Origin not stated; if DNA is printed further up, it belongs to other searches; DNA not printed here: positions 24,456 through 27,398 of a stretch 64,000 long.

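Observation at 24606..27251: Lipoprotein combining PKD-like domains with a C-terminal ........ repeat array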

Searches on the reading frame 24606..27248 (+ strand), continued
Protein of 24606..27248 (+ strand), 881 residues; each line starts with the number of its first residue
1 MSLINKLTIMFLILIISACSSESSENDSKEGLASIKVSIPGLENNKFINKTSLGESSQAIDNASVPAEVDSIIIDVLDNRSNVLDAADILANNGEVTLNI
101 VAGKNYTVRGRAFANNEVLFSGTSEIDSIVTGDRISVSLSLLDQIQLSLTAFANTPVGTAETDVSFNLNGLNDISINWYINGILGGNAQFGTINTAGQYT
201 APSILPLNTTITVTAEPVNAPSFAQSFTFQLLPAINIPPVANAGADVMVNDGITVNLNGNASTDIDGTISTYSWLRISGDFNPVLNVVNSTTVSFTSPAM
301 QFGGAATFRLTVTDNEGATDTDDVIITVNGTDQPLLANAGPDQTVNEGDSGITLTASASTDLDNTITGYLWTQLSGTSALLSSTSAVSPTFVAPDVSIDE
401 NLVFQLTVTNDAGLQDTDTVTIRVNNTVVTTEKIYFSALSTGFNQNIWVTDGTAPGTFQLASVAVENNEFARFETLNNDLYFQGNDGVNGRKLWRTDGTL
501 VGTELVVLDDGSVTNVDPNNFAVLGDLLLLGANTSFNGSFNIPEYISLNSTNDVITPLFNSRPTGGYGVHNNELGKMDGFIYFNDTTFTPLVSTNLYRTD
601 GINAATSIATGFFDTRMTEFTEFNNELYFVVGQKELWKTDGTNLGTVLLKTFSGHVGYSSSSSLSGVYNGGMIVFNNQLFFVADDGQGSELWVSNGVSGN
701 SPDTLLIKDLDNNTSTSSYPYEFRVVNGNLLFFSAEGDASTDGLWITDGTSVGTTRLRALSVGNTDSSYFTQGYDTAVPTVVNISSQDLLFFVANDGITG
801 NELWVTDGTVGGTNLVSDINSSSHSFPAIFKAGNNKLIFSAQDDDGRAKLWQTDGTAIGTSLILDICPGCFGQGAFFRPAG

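Call 36: predict_structure(alignment_id=A2)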
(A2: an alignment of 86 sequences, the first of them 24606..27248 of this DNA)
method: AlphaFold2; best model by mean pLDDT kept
length: 881 residues; sequences in the alignment: 86
mean_pLDDT: 86.5   pTM: 0.58
mean pLDDT of the five models: 86.5, 85.6, 85.4, 85.4, 81.5
residues with pLDDT >= 90: 560; 70-90: 212; 50-70: 63; < 50: 46
segments of 3 or more residues with pLDDT < 50: 1-3, 5-8, 10-12, 14-29, 46-62
pLDDT, mean of each block of 10 residues (from residue 1): 48 37 41 88 54 33 72 95 92 87 95 92 94 91 91 84 91 93 93 94 87 94 93 70 92 91 87 93 90 88 87 87 89 87 89 94 91 96 97 87 97 94 76 90 93 93 93 93 95 94 90 86 96 87 91 92 60 87 88 92 95 90 95 94 95 86 62 94 91 81 84 76 94 83 93 94 60 71 89 92 96 97 93 93 96 97 96 88 49
secondary structure, 60 per line:
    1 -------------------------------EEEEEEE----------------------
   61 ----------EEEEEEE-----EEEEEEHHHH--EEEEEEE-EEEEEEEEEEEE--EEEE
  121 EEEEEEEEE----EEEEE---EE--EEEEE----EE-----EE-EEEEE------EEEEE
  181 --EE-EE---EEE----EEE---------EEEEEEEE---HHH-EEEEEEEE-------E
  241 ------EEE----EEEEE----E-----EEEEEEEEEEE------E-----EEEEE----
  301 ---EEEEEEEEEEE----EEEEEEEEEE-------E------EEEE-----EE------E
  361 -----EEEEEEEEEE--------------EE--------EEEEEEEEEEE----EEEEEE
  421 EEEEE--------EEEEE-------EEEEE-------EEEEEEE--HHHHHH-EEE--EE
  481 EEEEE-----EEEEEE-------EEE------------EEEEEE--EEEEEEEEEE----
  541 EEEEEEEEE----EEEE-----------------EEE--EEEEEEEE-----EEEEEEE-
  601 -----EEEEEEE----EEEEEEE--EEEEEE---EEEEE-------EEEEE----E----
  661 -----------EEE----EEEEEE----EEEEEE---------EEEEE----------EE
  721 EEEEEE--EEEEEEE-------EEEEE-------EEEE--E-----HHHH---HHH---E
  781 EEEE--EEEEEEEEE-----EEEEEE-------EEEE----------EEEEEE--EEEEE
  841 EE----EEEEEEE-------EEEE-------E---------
elements in order (helices of 4 or more, strands of 3 or more residues): E32-38 E71-77 E83-88 H89-92 E95-101 E103-114 E117-129 E134-138 E146-150 E165-169 E176-180 E191-193 E198-200 E210-217 E225-232 E247-249 E254-258 E269-279 E292-296 E304-314 E319-328 E343-346 E366-375 E400-410 E415-425 E434-438 E446-450 E458-464 H467-472 E474-476 E479-485 E491-496 E504-506 E519-524 E527-536 E541-549 E554-557 E575-577 E580-587 E593-599 E606-612 E617-623 E626-631 E635-639 E647-651 E672-674 E679-684 E689-694 E704-708 E719-726 E729-735 E743-747 E755-758 H767-770 E780-784 E787-795 E801-806 E814-817 E828-833 E836-842 E847-853 E861-864
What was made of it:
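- On Beta-propeller fold: DSSP of the AF2 model shows 35 strands in nine units of 4 (the last has 3), with pLDDT mostly above 90 (call 36)
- Checked: The AF2 secondary structure shows a ninth, fully degenerate unit at about 527-579 (call 36).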

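Call 39: fold_search(model_id=the predicted structure, library=pdb)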
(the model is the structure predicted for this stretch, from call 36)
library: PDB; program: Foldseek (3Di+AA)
matches with E <= 10: 1716; with E <= 0.001: 607
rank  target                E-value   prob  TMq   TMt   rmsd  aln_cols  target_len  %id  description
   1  8k53_A                4.0e-12  1.00  0.13  0.14  40.5       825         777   11  Structure of the Dimeric Human CNTN2 Ig 1-6-FNIII 1-2 Domain in an Asymmetric State (released 2023-12-06)
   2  7z4b_DW               4.4e-12  1.00  0.18  0.17  52.3       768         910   10  Bacteriophage SU10 virion (C1) (released 2022-12-28)
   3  9flp_A                2.4e-11  1.00  0.11  0.11  70.2       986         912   12  CryoEM structure of the neck (1403-2314) in the grappling hook protein A (GhpA) in the bacterium Aureispira sp. CCB-QB (released 2024-10-16)
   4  3b43                  4.7e-11  1.00  0.22  0.30  18.9       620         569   12  I-band fragment I65-I70 from titin (released 2008-01-22)
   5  7r5k_10               9.1e-11  1.00  0.11  0.06  53.2       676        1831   10  Human nuclear pore complex (constricted) (released 2022-06-22)
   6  4aq1_A                9.9e-11  1.00  0.11  0.13  55.0       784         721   11  Structure of the SbsB S-layer protein of Geobacillus stearothermophilus PV72p2 in complex with nanobody KB6 (released 2012-06-13)
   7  7z47_G                1.9e-10  1.00  0.16  0.16  53.1       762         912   11  Tail of bacteriophage SU10 (released 2022-08-10)
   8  6iaa_A                2.4e-10  1.00  0.12  0.13  60.3       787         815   10  hRobo2 ectodomain (released 2019-03-13)
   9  8k53_B                3.3e-10  1.00  0.13  0.18  31.1       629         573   10  Structure of the Dimeric Human CNTN2 Ig 1-6-FNIII 1-2 Domain in an Asymmetric State (released 2023-12-06)
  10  6e57_C                3.3e-10  1.00  0.08  0.16  27.9       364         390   16  Bacteroides ovatus mixed-linkage glucan utilization locus (MLGUL) SGBP-B in complex with mixed-linkage heptasaccharide (released 2019-05-29)
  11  9oyz_B                5.3e-10  1.00  0.15  0.13  34.2       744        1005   12  Cryo-EM structure of chicken ROS1 in apo-state. Cryo-EM refinement is focused on the "head" region of chicken ROS1. (released 2026-02-25)
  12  7stz_C                6.4e-10  1.00  0.13  0.19  20.8       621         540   11  Crystal Structure of Human E-cadherin EC1-5 bound by mouse monoclonal antibody Fab mAb-1_19A11 (released 2022-01-26)
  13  6xi1_BBB              6.7e-10  1.00  0.18  0.31  16.7       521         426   15  Crystal structure of tetra-tandem repeat in extending RTX adhesin from Aeromonas hydrophila (released 2020-10-14)
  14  9fly_A                6.7e-10  1.00  0.12  0.12  51.9       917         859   14  CryoEM structure of the base (4151-5009) in the grappling hook protein A (GhpA) in the bacterium Aureispira sp. CCB-QB (released 2024-10-16)
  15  10gh_A                9.2e-10  1.00  0.16  0.14  53.0       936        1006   10  Cryo-EM structure of Receptor Tyrosine Kinase ROS1 in complex with Fab-RX5 (released 2026-02-25)
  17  6e57_D                9.7e-10  1.00  0.08  0.17  27.9       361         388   16  Bacteroides ovatus mixed-linkage glucan utilization locus (MLGUL) SGBP-B in complex with mixed-linkage heptasaccharide (released 2019-05-29)
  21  6e57_A                1.3e-09  1.00  0.08  0.15  28.6       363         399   16  Bacteroides ovatus mixed-linkage glucan utilization locus (MLGUL) SGBP-B in complex with mixed-linkage heptasaccharide (released 2019-05-29)
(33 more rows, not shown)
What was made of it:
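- On Beta-propeller fold: Foldseek hits were dominated by Ig chains (call 39).
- Closest known: Bacteroides surface glycan-binding lipoproteins. Same: Lipid anchor, tandem Ig-like stalk and a distal binding domain; 6e57 is among the Foldseek hits (call 39).
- The architecture of lipid anchor, tandem Ig-like domains and a C-terminal binding domain resembles SGBP-B; 6e57 appears among the Foldseek hits at E 3.3e-10 (call 39).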

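Call 52: list_cluster_members(proteins=[P0004, P0015, P0020, P0022, P0251, P0266, P0256, P0252])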
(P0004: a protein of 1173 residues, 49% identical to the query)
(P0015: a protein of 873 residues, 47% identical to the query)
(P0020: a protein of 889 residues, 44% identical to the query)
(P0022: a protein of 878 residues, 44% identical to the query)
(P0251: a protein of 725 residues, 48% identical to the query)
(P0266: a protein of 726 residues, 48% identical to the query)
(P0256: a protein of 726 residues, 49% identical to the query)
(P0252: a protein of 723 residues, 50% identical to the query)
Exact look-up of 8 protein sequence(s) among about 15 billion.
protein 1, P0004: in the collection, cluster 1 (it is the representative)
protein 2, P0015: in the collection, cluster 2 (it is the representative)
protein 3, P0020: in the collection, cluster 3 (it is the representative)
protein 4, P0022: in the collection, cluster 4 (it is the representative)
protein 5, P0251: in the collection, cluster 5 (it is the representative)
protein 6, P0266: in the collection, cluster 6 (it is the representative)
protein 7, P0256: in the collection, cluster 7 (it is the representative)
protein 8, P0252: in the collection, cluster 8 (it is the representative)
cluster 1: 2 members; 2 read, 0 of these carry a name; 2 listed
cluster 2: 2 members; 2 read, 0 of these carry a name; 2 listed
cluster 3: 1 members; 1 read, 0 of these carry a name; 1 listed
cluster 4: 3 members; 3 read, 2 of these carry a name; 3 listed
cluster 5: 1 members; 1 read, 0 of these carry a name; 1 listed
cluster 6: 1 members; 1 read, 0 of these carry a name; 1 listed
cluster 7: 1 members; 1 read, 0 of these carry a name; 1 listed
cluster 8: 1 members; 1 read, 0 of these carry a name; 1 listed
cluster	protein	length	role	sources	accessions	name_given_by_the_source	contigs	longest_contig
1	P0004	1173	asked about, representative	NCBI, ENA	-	-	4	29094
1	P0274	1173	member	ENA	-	-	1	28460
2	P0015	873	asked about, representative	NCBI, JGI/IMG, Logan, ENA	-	-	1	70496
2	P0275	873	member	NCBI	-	-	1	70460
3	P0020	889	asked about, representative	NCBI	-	-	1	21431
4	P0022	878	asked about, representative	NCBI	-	-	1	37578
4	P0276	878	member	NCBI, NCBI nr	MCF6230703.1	MAG: PKD domain-containing protein [Gammaproteobacteria bacterium] | PKD domain-containing protein [Gammaproteobacteria bacterium]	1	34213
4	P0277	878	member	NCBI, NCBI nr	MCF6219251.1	MAG: PKD domain-containing protein [Gammaproteobacteria bacterium] | PKD domain-containing protein [Gammaproteobacteria bacterium]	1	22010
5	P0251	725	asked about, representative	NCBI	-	-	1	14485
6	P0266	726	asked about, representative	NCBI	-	-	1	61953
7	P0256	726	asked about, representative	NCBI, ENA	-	-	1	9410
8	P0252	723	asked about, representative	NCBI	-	-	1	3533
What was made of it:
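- Closest known: PKD / K319L-like PKD domain proteins. Same: NCBI names the orthologs 'PKD domain-containing protein' (call 52).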

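Call 81: find_encoding_contigs(protein=P0006, flank=10000, max_places=1)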
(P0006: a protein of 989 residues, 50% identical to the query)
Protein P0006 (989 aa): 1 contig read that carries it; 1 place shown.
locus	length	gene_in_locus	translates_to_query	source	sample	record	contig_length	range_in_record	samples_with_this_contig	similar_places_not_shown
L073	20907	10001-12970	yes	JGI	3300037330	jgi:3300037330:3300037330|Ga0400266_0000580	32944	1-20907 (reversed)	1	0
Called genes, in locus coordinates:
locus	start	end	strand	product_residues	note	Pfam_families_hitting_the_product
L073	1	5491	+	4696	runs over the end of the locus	-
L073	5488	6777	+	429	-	PF00041:fn3 (faint), PF25788:Ig_Rha78A_N (faint), PF25833:Fn3_SaeA_3rd (faint)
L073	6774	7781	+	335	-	-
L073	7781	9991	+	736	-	-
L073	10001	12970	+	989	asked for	PF18911:PKD_4 (weak), PF22352:K319L-like_PKD, PF18911:PKD_4 (weak), PF22352:K319L-like_PKD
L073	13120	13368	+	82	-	-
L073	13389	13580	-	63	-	-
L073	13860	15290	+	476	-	PF01554:MatE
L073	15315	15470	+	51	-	-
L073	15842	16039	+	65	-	-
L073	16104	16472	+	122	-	PF01042:Ribonuc_L-PSP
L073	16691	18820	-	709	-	-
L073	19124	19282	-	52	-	-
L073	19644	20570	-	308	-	PF13495:Phage_int_SAM_4, PF00589:Phage_integrase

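Call 82: find_encoding_contigs(protein=P0012, flank=10000, max_places=1)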
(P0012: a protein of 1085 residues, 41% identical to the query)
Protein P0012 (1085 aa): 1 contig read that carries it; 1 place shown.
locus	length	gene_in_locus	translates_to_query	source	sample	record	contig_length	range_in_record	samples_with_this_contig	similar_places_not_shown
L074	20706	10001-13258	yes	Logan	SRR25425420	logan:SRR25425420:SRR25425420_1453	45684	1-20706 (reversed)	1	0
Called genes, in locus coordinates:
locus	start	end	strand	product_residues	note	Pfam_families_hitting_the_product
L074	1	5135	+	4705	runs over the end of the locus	-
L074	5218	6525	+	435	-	PF00041:fn3 (faint), PF18370:RGI_lyase (faint), PF25833:Fn3_SaeA_3rd (faint)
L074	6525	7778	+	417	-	-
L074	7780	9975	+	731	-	-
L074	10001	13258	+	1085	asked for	PF18911:PKD_4 (faint), PF21027:Sde0182_C (faint), PF22352:K319L-like_PKD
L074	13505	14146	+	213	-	PF00072:Response_reg, PF00196:GerE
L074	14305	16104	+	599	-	-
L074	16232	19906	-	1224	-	PF00989:PAS, PF08448:PAS_4 (weak), PF13188:PAS_8, PF13426:PAS_9, PF00990:GGDEF, PF00563:EAL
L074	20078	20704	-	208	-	?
